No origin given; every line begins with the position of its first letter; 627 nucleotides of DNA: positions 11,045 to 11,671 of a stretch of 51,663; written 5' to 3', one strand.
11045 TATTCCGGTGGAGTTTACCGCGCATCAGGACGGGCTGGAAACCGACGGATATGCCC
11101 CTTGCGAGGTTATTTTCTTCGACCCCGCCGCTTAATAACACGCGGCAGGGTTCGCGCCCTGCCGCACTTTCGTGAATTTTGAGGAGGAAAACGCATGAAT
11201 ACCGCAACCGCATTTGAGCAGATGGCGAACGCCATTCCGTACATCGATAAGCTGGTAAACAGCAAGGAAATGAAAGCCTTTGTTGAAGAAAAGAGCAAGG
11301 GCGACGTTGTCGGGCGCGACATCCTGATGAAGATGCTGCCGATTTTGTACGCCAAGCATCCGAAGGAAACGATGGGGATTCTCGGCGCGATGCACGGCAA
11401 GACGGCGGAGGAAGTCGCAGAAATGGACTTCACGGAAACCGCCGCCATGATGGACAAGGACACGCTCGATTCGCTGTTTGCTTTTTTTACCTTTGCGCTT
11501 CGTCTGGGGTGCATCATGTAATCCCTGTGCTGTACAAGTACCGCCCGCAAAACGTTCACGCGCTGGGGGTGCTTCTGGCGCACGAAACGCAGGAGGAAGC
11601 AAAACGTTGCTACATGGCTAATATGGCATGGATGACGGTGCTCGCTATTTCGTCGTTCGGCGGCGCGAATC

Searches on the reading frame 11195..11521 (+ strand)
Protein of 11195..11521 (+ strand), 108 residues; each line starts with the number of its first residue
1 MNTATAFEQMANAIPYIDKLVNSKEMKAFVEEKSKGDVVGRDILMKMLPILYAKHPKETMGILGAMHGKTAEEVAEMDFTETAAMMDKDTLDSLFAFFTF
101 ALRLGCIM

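Call 73: search_protein_families(library=phrogs, proteins=[window:11195-11521:+], max_evalue=0.001)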
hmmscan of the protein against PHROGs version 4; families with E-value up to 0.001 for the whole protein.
window:11195-11521:+ (108 aa): 1 family
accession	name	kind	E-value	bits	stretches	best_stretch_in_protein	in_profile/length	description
phrog_18646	-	unknown function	0.00055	21.4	1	30-82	47-99/115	-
